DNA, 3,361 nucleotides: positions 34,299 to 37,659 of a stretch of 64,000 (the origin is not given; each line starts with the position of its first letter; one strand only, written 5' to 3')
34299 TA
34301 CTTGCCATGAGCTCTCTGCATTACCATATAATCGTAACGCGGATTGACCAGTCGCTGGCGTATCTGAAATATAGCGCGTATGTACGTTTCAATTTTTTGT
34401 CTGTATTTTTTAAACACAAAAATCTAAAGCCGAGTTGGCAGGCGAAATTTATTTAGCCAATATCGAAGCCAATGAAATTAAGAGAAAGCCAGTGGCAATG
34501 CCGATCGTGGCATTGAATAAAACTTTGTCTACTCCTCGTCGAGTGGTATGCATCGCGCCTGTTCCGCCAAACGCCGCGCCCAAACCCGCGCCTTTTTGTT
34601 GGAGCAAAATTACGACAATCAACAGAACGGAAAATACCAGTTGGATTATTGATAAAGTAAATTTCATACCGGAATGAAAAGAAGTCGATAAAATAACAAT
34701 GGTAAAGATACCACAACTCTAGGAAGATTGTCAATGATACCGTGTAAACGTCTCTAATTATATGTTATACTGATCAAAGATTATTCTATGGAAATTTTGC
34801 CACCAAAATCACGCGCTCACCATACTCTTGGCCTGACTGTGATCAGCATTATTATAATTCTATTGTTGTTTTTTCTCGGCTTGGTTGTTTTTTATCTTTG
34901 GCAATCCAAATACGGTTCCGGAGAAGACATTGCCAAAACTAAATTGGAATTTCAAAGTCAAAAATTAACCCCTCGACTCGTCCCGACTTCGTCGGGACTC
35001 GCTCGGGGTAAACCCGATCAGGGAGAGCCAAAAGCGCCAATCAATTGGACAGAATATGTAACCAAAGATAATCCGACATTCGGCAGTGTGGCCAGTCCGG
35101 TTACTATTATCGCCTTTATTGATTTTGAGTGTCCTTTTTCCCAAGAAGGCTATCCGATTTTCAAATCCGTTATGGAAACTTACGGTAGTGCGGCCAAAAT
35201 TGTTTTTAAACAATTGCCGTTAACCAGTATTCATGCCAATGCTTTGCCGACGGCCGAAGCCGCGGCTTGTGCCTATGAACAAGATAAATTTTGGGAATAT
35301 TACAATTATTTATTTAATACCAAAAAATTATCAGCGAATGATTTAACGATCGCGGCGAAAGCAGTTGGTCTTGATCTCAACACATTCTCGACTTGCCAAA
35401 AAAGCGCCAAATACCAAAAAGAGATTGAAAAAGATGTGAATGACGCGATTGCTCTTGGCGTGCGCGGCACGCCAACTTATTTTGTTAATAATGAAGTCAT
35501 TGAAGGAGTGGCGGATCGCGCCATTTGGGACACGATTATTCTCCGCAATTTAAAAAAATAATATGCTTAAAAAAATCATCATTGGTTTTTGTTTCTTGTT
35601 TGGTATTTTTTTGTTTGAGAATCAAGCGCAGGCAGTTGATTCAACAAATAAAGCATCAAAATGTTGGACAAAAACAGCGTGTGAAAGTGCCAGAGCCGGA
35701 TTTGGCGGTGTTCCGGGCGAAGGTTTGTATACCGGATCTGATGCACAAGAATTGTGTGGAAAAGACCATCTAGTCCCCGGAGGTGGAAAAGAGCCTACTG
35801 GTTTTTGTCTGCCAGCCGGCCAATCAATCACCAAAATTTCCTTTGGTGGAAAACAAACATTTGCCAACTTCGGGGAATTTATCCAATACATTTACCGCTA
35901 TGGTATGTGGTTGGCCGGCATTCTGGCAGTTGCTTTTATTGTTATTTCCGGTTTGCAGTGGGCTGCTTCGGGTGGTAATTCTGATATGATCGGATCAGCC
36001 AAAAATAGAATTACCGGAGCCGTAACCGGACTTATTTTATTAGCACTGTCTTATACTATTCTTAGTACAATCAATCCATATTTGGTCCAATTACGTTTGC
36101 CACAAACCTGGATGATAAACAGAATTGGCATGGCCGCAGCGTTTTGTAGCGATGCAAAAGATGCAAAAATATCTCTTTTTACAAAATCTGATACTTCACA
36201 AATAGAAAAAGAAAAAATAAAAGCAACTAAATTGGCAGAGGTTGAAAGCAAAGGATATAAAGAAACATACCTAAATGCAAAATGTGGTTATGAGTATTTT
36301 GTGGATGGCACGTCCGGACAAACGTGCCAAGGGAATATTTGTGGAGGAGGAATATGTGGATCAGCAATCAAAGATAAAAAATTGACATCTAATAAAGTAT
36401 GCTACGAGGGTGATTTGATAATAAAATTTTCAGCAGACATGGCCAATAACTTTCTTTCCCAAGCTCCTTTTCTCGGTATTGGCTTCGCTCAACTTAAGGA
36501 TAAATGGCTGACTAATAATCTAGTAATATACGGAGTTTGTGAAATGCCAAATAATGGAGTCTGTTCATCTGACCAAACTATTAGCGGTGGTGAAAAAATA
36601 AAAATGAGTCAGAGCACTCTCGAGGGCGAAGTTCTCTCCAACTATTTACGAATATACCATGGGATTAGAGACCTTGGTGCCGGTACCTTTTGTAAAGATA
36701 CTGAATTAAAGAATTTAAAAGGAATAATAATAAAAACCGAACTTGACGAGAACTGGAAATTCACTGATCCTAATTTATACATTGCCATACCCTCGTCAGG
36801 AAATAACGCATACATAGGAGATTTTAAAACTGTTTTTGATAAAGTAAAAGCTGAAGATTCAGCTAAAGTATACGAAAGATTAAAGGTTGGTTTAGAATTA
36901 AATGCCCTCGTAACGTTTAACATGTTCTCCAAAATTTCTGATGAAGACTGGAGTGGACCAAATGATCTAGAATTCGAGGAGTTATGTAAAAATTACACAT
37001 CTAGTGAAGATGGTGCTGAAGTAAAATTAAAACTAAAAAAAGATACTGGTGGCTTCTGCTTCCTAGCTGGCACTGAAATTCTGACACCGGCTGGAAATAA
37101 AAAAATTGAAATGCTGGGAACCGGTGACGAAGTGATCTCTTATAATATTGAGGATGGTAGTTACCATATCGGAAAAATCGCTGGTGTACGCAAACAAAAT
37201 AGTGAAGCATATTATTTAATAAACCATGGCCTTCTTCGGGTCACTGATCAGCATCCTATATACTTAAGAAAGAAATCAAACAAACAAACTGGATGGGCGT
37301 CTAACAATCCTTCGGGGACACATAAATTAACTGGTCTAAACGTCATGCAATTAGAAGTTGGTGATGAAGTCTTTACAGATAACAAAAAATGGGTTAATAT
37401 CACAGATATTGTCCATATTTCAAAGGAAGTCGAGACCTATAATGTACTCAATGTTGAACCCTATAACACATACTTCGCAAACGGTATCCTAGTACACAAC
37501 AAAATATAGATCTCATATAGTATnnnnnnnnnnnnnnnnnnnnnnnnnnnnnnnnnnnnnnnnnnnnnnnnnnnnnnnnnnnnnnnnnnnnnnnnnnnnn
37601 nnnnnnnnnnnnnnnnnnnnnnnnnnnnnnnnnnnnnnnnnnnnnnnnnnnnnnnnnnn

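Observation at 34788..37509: DsbA partner plus secreted Cys-rich pilin-like protein ending in a complete C-terminal Hint domain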

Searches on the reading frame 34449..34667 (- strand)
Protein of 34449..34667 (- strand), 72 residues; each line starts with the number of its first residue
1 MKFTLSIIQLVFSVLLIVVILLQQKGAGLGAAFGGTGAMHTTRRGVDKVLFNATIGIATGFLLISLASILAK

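Call 29: search_protein_families(library=pfam, proteins=[window:34449-34667:-], max_evalue=0.001)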
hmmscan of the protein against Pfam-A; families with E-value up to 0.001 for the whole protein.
window:34449-34667:- (72 aa): 1 family
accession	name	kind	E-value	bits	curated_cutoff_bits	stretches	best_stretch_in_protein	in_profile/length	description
PF03840.19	SecG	-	3.4e-13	49.9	29.2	1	5-68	2-67/70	Preprotein translocase SecG subunit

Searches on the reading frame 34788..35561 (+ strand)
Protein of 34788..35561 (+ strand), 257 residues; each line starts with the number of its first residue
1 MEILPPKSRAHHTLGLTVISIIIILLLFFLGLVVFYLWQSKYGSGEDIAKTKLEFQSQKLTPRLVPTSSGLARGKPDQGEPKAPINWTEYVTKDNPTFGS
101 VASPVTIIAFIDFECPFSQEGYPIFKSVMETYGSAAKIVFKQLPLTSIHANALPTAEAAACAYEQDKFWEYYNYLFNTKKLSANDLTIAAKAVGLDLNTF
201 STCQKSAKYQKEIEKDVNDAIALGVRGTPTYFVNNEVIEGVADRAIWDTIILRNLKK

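Call 3: search_protein_families(library=pfam, proteins=[window:34788-35561:+], max_evalue=1)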
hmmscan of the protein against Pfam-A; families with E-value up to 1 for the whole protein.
window:34788-35561:+ (257 aa): 4 families
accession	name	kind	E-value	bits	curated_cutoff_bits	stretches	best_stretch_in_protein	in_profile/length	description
PF13462.12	Thioredoxin_4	-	3.9e-21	76.4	23.2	1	93-250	3-162/165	Thioredoxin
PF01323.26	DSBA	-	6.8e-17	62.3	25.6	1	106-241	1-180/191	DSBA-like thioredoxin domain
PF13743.12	Thioredoxin_5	-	0.0011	19.2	27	1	177-239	106-169/186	Thioredoxin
PF05545.16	FixQ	-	0.029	14.8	29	1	22-47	15-40/49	Cbb3-type cytochrome oxidase component FixQ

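Call 4: search_protein_families(library=ncbifam, proteins=[window:34788-35561:+], max_evalue=1)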
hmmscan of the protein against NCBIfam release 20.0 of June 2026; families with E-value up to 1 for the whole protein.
window:34788-35561:+ (257 aa): 6 families
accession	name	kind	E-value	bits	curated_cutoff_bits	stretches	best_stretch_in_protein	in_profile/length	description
NF041057.1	Rcas_1661_fam_Se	equivalog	1.8e-20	73.5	190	1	96-242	82-235/247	Rcas_1661 family thioredoxin-like (seleno)lipoprotein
NF047695.1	ThlDiSintDsbAHaem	equivalog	0.027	13.8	290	1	107-236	42-176/206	thiol:disulfide interchange protein DsbA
NF045937.1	MSC_0624_12TM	equivalog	0.028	13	70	1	16-45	152-183/445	MSC_0624 family F1-like ATPase-associated membrane protein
TIGR04169.1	perox_w_seleSAM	hypoth_equivalog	0.092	12.8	120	1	165-198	23-56/109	arsenosugar biosynthesis-associated peroxidase-like protein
NF006283.1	PRK08455.1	equivalog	0.13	11.9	187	1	14-60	18-64/182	flagellar basal body-associated protein FliL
NF008657.0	PRK11657.1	equivalog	0.14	11.4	124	1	97-235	111-227/251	thiol:disulfide interchange protein DsbG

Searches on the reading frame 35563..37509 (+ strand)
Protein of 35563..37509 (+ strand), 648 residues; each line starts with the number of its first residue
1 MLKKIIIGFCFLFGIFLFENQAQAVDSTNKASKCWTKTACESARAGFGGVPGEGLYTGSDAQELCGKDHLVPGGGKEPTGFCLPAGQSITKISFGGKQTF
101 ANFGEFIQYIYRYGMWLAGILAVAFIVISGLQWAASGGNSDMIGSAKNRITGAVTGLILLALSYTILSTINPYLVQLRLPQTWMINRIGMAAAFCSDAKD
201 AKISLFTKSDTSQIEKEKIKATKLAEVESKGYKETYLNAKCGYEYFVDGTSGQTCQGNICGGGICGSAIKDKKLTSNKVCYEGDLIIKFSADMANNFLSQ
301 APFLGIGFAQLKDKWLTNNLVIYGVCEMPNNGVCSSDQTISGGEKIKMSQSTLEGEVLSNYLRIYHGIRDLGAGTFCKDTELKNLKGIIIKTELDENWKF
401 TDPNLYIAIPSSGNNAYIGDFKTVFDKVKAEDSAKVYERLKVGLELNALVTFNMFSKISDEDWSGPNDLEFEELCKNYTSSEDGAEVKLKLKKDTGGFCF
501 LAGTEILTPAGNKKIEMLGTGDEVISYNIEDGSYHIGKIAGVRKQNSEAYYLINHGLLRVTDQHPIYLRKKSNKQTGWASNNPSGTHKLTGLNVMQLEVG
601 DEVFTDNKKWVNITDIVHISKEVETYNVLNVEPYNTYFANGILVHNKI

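Call 3: search_protein_families(library=pfam, proteins=[window:35563-37509:+], max_evalue=1)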
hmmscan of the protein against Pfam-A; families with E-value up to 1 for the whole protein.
window:35563-37509:+ (648 aa): 5 families
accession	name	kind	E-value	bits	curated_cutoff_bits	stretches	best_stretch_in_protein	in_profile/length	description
PF18895.5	T4SS_pilin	-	6.5e-07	29.8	26.6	1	105-169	7-70/71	Type IV secretion system pilin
PF13403.11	Hint_2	-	1.3e-06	29.3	28.4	1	499-527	2-30/147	Hint domain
PF08517.17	AXH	-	3.9e-05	24.6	33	1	558-603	71-111/116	Ataxin-1 and HBP1 module (AXH)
PF07591.16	PT-HINT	-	0.0004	21.1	27.7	1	506-646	2-136/137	Pretoxin HINT domain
PF14890.11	Intein_splicing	-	0.00054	20.2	35.8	1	480-646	114-155/155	Intein splicing domain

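Call 4: search_protein_families(library=ncbifam, proteins=[window:35563-37509:+], max_evalue=1)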
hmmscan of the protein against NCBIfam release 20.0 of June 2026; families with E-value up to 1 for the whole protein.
window:35563-37509:+ (648 aa): 3 families
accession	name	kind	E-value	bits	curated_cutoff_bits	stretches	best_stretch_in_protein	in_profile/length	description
NF038392.1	div_DrpB_YedR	equivalog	0.017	15.4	50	1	110-173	17-80/86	cell division protein DrpB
TIGR01445.1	intein_Nterm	domain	0.08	13.9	24.5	0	499-566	1-81/83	intein N-terminal splicing region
TIGR01443.1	intein_Cterm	domain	0.17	12.2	15.6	1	631-646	7-23/24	intein C-terminal splicing region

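Call 8: find_homologous_proteins(query=window:35563-37509:+)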
Query window:35563-37509:+ (648 aa): 64 proteins with E <= 0.001 among 8000 candidates.
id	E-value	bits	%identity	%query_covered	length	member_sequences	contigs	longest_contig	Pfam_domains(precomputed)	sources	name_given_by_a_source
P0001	0.0e+0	1488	100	100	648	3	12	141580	PF18895.6,PF13403.12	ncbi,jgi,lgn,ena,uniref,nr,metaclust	ncbi:MAG: hypothetical protein A2821_04540 [Candidatus Magasanikbacteria bacterium RIFCSPHIGHO2_01_F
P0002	7.8e-195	667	50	95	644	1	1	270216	PF13403.12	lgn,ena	-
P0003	1.4e-155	537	57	71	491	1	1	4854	-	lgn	-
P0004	1.5e-97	345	42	71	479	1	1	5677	-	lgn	-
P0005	1.1e-80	290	48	47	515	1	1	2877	-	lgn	-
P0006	1.7e-78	283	42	61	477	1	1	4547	PF18895.6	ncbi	-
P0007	3.4e-76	275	50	45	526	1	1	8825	-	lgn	-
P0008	3.6e-72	262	42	56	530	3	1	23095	PF18895.6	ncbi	-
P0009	5.4e-72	261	35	72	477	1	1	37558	-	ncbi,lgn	-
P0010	4.7e-71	258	34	73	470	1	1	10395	-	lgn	-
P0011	3.9e-69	252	47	40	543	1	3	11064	-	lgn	-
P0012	6.2e-68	248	46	40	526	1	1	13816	-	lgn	-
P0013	5.2e-65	238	45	46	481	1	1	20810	-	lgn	-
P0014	4.2e-64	235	32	70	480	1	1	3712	-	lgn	-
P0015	2.4e-61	226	35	63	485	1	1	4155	-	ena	-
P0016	3.8e-61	225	33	63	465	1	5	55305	-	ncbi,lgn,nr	ncbi:MAG: hypothetical protein HYY51_03845 [Candidatus Magasanikbacteria bacterium]|nr:hypothetical 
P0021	2.3e-54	203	36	52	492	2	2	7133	PF18895.6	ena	-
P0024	1.5e-53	200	37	50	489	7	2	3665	PF18895.6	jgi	-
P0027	2.7e-53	199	35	61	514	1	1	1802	PF18895.6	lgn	-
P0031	1.7e-51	193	36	48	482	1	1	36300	PF18895.6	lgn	-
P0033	4.3e-51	192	36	50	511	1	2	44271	PF18895.6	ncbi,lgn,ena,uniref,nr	ncbi:MAG: hypothetical protein AUJ23_03820 [Candidatus Magasanikbacteria bacterium CG1_02_32_51]|uni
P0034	4.7e-51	192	44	35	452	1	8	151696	-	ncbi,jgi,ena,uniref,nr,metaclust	ncbi:MAG: hypothetical protein UY92_C0005G0016 [Candidatus Magasanikbacteria bacterium GW2011_GWA2_5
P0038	2.0e-49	186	38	45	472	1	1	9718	PF18895.6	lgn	-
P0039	2.8e-49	186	32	69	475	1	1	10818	PF18895.6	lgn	-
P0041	7.5e-49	185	37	44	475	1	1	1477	PF18895.6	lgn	-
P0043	1.1e-48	184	37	50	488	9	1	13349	PF18895.6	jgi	-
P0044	1.1e-48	184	37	50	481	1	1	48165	PF18895.6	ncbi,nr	ncbi:MAG: hypothetical protein PHQ18_01575 [Patescibacteria group bacterium]|nr:hypothetical protein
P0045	8.7e-48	181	31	72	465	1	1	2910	PF18895.6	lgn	-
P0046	1.0e-46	177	32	63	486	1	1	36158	PF18895.6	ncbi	-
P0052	4.7e-44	169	38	42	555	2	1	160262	PF18895.6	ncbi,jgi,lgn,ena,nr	ncbi:MAG TPA: pilin [Candidatus Magasanikbacteria bacterium]|nr:pilin [Candidatus Magasanikbacteria 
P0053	9.5e-44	168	37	39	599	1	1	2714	PF18895.6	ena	-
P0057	1.2e-42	164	33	57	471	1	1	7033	PF18895.6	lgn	-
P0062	6.5e-37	145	38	40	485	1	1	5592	PF18895.6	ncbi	-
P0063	1.3e-14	71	33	18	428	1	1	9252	PF18895.6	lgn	-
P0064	1.1e-6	45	37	14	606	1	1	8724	PF18895.6,PF01464.26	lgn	-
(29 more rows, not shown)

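Call 15: find_encoding_contigs(protein=P0002, flank=8000, max_places=3)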
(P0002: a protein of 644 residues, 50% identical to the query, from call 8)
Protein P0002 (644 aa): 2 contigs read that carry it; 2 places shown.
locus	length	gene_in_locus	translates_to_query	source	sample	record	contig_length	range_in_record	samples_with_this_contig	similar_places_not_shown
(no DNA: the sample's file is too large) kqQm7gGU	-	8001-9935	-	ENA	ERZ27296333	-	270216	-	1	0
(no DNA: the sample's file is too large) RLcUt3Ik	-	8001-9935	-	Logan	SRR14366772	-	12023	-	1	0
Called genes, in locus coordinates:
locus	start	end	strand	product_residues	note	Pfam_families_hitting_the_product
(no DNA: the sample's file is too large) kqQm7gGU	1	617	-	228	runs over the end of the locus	PF00005:ABC_tran, PF13304:AAA_21 (faint)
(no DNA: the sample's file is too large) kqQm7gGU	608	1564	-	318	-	PF01297:ZnuA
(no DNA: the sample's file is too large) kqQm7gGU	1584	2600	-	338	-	PF00579:tRNA-synt_1b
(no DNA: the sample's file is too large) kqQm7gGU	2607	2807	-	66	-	PF04024:PspC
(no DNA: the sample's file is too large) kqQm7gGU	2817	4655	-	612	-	PF00753:Lactamase_B, PF12706:Lactamase_B_2, PF22505:RNase_J_b_CASP, PF17770:RNase_J_C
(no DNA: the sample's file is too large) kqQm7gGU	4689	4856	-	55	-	-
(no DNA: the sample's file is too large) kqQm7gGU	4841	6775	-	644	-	PF00496:SBP_bac_5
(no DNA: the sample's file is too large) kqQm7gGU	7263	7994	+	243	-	PF13462:Thioredoxin_4, PF01323:DSBA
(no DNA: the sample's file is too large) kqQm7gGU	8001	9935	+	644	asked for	PF13403:Hint_2 (faint)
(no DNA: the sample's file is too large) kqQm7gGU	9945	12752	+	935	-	PF00005:ABC_tran (faint), PF02463:SMC_N (faint), PF03193:RsgA_GTPase (faint), PF13175:AAA_15 (faint), PF13304:AAA_21 (faint), PF13555:AAA_29 (faint), PF17760:UvrA_inter, PF17755:UvrA_DNA-bind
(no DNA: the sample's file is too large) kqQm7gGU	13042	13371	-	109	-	PF01245:Ribosomal_L19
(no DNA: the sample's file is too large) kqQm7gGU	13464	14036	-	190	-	PF00625:Guanylate_kin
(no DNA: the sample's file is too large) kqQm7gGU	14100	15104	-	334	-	PF01479:S4 (weak), PF00849:PseudoU_synth_2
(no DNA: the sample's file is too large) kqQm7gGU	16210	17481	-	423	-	PF27218:MJ0043_C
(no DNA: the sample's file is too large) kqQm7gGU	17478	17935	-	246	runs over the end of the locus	PF00285:Citrate_synt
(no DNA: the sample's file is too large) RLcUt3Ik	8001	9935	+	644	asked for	PF13403:Hint_2 (faint)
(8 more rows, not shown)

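Call 16: find_encoding_contigs(protein=P0016, flank=5000, max_places=1)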
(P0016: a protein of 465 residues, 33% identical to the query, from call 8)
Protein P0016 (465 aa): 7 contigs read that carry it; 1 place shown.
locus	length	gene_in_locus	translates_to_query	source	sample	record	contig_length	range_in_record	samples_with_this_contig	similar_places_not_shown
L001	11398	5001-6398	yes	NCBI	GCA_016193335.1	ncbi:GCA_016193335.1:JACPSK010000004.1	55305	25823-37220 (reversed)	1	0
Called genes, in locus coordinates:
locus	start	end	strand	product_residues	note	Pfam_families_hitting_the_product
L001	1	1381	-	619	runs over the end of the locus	PF00753:Lactamase_B, PF12706:Lactamase_B_2 (weak), PF22505:RNase_J_b_CASP, PF17770:RNase_J_C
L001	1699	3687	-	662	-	PF00496:SBP_bac_5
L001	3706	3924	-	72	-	PF03840:SecG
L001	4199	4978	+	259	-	PF13462:Thioredoxin_4, PF01323:DSBA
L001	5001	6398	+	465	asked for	-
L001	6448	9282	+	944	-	PF00005:ABC_tran (faint), PF02463:SMC_N (faint), PF13304:AAA_21 (faint), PF13555:AAA_29 (faint), PF17760:UvrA_inter, PF17755:UvrA_DNA-bind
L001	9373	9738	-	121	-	PF01245:Ribosomal_L19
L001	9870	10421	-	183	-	PF00625:Guanylate_kin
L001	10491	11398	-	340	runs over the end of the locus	PF01479:S4 (weak), PF00849:PseudoU_synth_2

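Call 17: find_encoding_contigs(protein=P0009, flank=5000, max_places=1)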
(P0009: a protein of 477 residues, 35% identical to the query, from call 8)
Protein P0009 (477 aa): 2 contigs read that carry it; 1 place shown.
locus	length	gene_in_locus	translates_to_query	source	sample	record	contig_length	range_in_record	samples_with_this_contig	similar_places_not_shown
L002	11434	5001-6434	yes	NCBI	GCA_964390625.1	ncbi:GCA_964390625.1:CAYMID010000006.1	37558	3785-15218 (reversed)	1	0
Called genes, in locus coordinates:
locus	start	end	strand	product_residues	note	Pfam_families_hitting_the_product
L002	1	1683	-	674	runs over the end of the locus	PF00753:Lactamase_B, PF12706:Lactamase_B_2, PF22505:RNase_J_b_CASP, PF17770:RNase_J_C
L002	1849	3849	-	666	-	PF00496:SBP_bac_5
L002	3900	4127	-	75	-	PF03840:SecG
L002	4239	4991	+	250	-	PF13462:Thioredoxin_4, PF01323:DSBA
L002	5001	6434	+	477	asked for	-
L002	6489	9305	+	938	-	PF00005:ABC_tran (faint), PF02463:SMC_N (faint), PF13191:AAA_16 (faint), PF13304:AAA_21 (faint), PF13476:AAA_23 (faint), PF13555:AAA_29 (faint), PF17760:UvrA_inter, PF17755:UvrA_DNA-bind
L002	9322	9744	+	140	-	-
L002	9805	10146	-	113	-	PF01245:Ribosomal_L19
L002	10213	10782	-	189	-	PF00625:Guanylate_kin, PF19842:YqeC (weak)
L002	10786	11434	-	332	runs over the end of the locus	PF01479:S4, PF00849:PseudoU_synth_2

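Call 18: find_encoding_contigs(protein=P0034, flank=5000, max_places=1)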
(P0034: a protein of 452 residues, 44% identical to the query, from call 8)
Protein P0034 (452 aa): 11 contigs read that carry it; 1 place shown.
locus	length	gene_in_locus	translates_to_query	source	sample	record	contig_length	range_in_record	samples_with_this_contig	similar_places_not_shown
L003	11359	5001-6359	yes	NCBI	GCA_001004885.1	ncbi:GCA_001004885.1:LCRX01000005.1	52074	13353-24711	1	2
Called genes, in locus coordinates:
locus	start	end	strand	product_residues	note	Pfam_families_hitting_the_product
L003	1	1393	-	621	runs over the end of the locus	PF00753:Lactamase_B, PF12706:Lactamase_B_2 (weak), PF22505:RNase_J_b_CASP, PF17770:RNase_J_C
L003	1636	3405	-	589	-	PF00496:SBP_bac_5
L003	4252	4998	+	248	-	PF13462:Thioredoxin_4, PF01323:DSBA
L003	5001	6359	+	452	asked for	-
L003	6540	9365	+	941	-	PF00005:ABC_tran (faint), PF02463:SMC_N (faint), PF03193:RsgA_GTPase (faint), PF13175:AAA_15 (faint), PF13191:AAA_16 (faint), PF13304:AAA_21 (faint), PF17760:UvrA_inter, PF17755:UvrA_DNA-bind, +1 more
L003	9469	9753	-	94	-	PF01245:Ribosomal_L19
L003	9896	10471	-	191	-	PF00625:Guanylate_kin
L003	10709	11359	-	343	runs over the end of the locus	PF01479:S4, PF00849:PseudoU_synth_2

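Call 20: find_encoding_contigs(protein=P0003, flank=5000, max_places=1)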
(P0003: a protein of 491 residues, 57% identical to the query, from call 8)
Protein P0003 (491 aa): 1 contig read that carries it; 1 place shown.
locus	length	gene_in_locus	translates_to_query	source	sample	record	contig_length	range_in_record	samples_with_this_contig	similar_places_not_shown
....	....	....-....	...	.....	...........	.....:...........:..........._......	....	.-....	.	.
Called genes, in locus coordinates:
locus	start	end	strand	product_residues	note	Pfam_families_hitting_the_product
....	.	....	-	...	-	?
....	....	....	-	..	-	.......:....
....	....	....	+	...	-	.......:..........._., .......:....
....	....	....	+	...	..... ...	-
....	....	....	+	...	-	?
